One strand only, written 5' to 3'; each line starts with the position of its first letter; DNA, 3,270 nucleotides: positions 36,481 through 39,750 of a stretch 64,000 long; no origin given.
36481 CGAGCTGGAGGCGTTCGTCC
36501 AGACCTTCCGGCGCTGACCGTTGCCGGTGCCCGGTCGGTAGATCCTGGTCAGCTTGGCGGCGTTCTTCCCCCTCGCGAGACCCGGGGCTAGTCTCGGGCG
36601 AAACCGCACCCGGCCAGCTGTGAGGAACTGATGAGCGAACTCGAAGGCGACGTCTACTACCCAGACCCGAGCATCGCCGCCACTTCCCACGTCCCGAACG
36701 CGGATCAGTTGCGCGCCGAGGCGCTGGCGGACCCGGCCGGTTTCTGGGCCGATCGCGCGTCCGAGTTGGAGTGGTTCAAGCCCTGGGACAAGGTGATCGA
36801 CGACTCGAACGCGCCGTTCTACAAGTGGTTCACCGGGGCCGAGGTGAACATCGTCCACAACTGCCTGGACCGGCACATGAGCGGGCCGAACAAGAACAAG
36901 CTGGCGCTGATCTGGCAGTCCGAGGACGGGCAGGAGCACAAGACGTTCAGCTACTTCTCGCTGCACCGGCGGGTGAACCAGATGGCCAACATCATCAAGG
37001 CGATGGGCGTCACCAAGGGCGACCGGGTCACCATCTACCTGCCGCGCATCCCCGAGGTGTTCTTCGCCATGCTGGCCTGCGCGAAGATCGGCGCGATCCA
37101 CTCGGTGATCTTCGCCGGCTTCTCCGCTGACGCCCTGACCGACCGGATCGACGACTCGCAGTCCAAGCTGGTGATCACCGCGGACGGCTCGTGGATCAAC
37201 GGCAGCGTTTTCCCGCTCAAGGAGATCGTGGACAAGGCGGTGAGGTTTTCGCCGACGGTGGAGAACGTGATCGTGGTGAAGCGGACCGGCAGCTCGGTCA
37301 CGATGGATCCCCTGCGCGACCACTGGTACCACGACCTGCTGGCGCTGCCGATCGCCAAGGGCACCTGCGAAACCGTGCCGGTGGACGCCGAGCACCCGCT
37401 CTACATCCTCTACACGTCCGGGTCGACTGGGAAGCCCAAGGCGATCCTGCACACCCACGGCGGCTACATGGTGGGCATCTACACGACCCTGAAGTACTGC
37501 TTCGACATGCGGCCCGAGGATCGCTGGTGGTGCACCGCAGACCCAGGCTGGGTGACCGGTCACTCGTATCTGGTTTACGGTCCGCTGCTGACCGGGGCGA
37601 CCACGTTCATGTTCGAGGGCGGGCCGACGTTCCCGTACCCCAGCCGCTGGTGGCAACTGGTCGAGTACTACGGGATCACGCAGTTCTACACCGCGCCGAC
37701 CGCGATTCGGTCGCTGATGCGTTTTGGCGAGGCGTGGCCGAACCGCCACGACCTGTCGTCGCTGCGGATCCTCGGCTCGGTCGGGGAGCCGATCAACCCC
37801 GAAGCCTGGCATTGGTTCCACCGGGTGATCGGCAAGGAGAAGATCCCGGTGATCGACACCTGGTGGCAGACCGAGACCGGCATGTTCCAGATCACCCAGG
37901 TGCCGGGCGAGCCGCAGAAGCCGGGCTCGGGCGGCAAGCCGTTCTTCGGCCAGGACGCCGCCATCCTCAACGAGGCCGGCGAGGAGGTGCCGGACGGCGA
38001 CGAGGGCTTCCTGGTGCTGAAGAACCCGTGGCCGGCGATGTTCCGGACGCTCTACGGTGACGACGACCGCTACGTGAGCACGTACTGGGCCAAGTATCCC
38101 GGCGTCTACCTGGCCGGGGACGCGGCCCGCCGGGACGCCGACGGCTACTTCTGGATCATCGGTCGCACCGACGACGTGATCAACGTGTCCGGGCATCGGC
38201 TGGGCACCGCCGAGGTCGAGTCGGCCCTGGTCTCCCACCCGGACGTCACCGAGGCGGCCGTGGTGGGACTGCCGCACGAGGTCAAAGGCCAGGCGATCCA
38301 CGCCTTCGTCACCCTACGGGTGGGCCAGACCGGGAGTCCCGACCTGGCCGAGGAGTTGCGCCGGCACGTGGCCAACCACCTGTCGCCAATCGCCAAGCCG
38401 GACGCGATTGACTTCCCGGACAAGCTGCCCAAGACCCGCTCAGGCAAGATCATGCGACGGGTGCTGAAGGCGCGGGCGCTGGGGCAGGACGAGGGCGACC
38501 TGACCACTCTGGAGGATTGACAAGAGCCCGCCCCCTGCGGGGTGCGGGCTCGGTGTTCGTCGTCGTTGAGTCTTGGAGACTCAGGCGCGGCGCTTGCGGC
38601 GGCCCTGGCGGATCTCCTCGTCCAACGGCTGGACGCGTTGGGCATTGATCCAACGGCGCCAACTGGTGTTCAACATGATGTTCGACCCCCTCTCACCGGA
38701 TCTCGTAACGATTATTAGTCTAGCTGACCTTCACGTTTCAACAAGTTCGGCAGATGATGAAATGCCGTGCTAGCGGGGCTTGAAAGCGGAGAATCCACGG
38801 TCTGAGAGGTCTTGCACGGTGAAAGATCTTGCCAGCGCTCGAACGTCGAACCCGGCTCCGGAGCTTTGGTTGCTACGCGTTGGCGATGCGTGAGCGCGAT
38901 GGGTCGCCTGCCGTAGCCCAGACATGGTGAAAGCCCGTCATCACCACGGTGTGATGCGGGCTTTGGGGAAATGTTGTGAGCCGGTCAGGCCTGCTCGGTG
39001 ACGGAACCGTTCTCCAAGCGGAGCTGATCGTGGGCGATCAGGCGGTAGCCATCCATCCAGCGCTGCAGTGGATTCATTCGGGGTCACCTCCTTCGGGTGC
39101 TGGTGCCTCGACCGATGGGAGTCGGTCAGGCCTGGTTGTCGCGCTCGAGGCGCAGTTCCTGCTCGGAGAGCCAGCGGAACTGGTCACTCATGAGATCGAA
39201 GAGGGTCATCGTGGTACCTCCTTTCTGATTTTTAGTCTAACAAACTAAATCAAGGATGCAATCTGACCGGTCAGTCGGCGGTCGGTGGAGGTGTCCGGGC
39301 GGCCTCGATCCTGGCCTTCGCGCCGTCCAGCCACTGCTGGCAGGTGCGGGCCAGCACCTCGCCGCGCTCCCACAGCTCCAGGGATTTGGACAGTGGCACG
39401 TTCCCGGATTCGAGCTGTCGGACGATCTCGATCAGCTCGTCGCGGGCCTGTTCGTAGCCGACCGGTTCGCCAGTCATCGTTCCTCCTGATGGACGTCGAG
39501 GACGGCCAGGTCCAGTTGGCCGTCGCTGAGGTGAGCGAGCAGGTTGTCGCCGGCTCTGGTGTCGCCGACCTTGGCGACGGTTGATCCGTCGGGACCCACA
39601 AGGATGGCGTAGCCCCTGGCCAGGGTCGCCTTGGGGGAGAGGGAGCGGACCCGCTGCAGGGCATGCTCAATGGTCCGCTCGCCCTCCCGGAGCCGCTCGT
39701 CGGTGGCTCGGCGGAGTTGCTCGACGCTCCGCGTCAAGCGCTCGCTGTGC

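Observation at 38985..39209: Two tandem, paralogous micro-ORFs (30 and 27 codons) with textbook Shine-Dalgarno sites just downstream of xseB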

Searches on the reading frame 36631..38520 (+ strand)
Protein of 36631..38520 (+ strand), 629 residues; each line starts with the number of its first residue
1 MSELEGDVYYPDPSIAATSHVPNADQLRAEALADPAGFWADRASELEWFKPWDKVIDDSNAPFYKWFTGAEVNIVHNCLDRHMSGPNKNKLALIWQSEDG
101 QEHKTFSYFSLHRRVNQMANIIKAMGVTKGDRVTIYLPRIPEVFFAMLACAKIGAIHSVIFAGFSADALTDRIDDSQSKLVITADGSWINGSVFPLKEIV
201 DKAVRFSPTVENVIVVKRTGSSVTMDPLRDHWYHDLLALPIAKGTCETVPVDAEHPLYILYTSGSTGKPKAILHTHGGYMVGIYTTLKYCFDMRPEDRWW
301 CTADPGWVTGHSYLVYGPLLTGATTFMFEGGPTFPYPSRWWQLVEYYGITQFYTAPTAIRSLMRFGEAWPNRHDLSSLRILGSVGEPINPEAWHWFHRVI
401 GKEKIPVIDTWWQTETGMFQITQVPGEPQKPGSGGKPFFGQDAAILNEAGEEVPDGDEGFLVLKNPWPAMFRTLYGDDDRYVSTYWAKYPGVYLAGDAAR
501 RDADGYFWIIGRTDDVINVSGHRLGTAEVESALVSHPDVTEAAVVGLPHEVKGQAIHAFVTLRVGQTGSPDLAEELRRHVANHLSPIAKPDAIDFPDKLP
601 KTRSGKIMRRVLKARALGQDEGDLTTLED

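Call 5: search_protein_families(library=pfam, proteins=[window:36631-38520:+], max_evalue=1)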
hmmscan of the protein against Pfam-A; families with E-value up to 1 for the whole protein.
window:36631-38520:+ (629 aa): 3 families
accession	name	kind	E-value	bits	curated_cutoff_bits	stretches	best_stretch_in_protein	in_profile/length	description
PF00501.34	AMP-binding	-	5.1e-87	292.6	29.9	1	88-467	9-378/384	AMP-binding enzyme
PF13193.12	AMP-binding_C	-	1.7e-26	93.4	24.5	1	528-606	1-76/76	AMP-binding enzyme C-terminal domain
PF16177.11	ACAS_N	-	3.9e-22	78.3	27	1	25-78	2-55/55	Acetyl-coenzyme A synthetase N-terminus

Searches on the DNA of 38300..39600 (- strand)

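Call 3: search_rna_families(source=window, start=38300, end=39600, threshold=evalue, max_evalue=10, show_alignments=3)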
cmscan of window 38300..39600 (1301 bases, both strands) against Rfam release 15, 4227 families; matches with E-value up to 10: 4.
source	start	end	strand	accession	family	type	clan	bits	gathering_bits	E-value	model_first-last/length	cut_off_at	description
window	38560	38610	+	RF02136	HTT-AS1_3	Gene; lncRNA;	-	17.4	70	1.5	1-60/60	no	HTT antisense RNA 1 conserved region 3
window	39301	39358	-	RF02225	sX6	Gene; sRNA;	-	17.3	40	0.059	57-167/342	no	Proteobacterial sRNA sX6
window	39151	39184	-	RF00556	L19_leader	Cis-reg; leader;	-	14.7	36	9.2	1-42/42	no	Ribosomal protein L19 leader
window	38750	38807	+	RF01128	sR43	Gene; snRNA; snoRNA; CD-box;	-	11.5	45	6.7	1-56/56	no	Small nucleolar RNA sR42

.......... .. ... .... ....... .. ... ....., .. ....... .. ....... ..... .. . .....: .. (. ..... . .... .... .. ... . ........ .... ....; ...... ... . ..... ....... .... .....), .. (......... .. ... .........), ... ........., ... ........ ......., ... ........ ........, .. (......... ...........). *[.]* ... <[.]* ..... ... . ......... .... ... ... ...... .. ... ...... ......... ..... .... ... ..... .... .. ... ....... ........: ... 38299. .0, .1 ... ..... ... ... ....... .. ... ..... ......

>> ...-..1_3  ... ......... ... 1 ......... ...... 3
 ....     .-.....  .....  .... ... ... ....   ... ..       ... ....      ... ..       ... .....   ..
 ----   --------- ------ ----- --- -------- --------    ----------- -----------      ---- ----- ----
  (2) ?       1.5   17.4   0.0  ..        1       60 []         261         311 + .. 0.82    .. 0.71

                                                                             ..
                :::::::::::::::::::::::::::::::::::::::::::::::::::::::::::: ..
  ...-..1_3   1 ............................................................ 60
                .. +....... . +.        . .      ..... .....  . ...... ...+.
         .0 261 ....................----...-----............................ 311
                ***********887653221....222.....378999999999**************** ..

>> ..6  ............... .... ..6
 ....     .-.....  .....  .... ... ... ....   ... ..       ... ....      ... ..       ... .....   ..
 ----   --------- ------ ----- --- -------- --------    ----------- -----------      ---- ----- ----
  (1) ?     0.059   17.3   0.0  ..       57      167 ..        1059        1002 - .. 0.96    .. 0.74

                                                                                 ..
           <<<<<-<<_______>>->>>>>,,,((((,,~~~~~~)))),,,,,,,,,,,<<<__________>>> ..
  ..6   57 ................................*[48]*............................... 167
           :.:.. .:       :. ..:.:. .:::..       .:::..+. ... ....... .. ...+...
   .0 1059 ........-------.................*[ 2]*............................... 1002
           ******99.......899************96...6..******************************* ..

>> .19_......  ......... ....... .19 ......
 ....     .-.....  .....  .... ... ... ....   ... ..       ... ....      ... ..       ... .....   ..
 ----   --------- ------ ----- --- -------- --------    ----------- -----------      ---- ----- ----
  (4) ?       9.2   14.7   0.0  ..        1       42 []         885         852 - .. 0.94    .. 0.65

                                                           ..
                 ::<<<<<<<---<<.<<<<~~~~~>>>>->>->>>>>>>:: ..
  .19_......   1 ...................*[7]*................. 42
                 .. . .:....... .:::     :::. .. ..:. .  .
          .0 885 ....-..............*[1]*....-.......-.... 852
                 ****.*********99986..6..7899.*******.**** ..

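Call 41: search_dna_similar(query=window:38521-39270:-, collection=phages, mode=distant, max_evalue=1, max_rows=10)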
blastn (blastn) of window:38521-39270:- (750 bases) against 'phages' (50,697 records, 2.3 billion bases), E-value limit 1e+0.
Records with a match: 6; places in all: 6; records where one place covers at least 80% of the query: 0.
Best place of each record, by identity: 80-90% 6.
By first word of the organism name: Ralstonia 6.
By host as written in the record: Ralstonia solanacearum 6.
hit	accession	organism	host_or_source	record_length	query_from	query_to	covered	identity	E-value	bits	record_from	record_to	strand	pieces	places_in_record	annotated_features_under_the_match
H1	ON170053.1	Ralstonia phage YO018_4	Ralstonia solanacearum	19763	221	262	6%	81.0%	8e-1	41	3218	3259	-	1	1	record has no annotation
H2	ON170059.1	Ralstonia phage YO021_5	Ralstonia solanacearum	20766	221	262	6%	81.0%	8e-1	41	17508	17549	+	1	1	record has no annotation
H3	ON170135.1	Ralstonia phage YO080_5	Ralstonia solanacearum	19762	221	262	6%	81.0%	8e-1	41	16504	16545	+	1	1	record has no annotation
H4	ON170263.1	Ralstonia phage YO156_5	Ralstonia solanacearum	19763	221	262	6%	81.0%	8e-1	41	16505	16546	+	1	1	record has no annotation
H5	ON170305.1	Ralstonia phage YO178_5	Ralstonia solanacearum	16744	221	262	6%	81.0%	8e-1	41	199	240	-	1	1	record has no annotation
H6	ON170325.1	Ralstonia phage YO191_4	Ralstonia solanacearum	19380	221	262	6%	81.0%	8e-1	41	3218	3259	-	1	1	record has no annotation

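Call 42: search_dna_similar(query=window:38521-39270:-, collection=plasmids, mode=distant, max_evalue=1, max_rows=10)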
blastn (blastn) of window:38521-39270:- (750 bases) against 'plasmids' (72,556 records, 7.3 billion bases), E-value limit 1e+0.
Records with a match: 8; places in all: 8; records where one place covers at least 80% of the query: 0.
Best place of each record, by identity: 90-95% 4; 80-90% 4.
By first word of the organism name: Streptomyces 3; Mycobacterium 3; Ensifer 1; Bradyrhizobium 1.
By predicted mobility (MOB-suite, as given by PLSDB): mobilizable 4; conjugative 2; non-mobilizable 2.
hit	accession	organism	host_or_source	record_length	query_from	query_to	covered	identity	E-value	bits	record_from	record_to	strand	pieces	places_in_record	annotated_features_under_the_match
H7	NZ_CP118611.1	Ensifer adhaerens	Pure isolate,Rhizosphere of Cyperus ...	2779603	631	684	7%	80.0%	6e-2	47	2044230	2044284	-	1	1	none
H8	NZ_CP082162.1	Bradyrhizobium sp. 195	Acmispon strigosus,cell culture,root ...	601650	646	693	6%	83.3%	1e-3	52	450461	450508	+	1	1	none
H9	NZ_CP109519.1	Streptomyces anulatus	-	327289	645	682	5%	84.2%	7e-1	43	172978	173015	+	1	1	hypothetical protein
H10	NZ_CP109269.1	Streptomyces anulatus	-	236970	645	682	5%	84.2%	7e-1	43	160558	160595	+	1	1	hypothetical protein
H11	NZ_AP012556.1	Mycobacterium avium subsp. hominissuis TH135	-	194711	639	667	4%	93.1%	2e-1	45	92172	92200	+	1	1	IS3 family transposase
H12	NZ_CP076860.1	Mycobacterium avium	Homo sapiens,sputum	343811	639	667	4%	93.1%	2e-1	45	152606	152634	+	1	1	IS3 family transposase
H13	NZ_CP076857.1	Mycobacterium avium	Homo sapiens,sputum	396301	639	667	4%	93.1%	2e-1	45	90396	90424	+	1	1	IS3 family transposase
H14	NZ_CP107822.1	Streptomyces sp. NBC_00536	-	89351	718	745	4%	92.9%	7e-1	43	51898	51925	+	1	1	hypothetical protein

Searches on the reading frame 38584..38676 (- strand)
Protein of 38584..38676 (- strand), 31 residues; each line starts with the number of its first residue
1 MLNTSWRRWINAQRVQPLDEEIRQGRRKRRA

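Call 45: search_protein_families(library=ncbifam, proteins=[window:38584-38676:-], max_evalue=10)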
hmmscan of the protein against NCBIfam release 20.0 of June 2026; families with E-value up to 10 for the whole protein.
seq(31 aa): 0 families

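Call 46: search_protein_families(library=phrogs, proteins=[window:38584-38676:-], max_evalue=10)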
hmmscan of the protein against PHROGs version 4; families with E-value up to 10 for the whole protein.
seq(31 aa): 1 family
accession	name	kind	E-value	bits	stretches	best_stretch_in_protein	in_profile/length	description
phrog_3643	-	unknown function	0.18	13.3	1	12-27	10-25/63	-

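Call 47: search_protein_families(library=padloc, proteins=[window:38584-38676:-], max_evalue=10)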
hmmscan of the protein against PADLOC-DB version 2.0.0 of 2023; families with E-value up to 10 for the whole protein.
seq(31 aa): 0 families

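Call 48: search_protein_families(library=pfam, proteins=[window:38584-38676:-], max_evalue=10)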
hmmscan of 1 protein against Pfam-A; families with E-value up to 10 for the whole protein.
seq(31 aa): 0 families

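Call 69: list_cluster_members(proteins=[window:38584-38676:-, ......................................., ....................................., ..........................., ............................])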
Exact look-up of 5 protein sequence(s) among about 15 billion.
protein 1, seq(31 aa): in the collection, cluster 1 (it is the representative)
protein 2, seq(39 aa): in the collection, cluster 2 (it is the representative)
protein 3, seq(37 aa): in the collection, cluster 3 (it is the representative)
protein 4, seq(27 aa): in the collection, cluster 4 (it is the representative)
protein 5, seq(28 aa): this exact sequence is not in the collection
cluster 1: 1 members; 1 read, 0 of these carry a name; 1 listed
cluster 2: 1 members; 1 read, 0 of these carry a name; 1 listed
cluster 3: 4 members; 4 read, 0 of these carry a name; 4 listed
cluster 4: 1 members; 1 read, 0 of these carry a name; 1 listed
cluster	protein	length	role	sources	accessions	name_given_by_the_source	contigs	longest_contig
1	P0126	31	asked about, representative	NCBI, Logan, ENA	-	-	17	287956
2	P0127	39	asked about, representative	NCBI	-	-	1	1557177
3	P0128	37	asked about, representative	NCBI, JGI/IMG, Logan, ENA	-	-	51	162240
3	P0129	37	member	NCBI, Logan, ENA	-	-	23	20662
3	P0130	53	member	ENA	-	-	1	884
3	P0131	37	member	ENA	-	-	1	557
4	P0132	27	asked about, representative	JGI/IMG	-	-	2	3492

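Call 71: find_encoding_contigs(protein=P0129, flank=2000, max_places=6)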
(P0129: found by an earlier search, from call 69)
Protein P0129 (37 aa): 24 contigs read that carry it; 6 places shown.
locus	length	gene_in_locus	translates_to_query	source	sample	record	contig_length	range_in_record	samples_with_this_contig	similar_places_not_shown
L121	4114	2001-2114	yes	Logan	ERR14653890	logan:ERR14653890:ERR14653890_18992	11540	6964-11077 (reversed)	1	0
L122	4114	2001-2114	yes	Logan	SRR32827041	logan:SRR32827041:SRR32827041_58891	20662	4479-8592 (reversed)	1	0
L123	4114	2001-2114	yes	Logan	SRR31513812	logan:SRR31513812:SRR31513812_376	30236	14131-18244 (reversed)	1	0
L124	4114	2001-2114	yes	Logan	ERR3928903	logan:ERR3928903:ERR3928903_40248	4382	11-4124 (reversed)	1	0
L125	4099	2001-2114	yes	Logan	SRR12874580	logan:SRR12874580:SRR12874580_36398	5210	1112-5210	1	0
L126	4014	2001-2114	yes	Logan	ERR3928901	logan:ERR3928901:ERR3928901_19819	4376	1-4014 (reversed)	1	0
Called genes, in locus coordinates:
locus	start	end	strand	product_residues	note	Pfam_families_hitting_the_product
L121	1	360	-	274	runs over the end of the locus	?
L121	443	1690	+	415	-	PF13742:tRNA_anti_2, PF02601:Exonuc_VII_L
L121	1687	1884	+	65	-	PF02609:Exonuc_VII_S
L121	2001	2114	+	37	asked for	-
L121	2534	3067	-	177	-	PF14030:DUF4245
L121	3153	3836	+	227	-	-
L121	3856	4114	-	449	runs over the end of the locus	PF13638:PIN_4, PF02562:PhoH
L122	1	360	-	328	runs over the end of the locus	PF02401:LYTB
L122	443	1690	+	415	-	PF13742:tRNA_anti_2, PF02601:Exonuc_VII_L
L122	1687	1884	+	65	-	PF02609:Exonuc_VII_S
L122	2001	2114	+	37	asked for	-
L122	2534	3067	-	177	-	PF14030:DUF4245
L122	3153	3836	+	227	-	-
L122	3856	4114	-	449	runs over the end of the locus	PF13638:PIN_4, PF02562:PhoH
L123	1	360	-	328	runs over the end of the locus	PF02401:LYTB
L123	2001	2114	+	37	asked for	-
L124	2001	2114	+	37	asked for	-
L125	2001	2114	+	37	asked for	-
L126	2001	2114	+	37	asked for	-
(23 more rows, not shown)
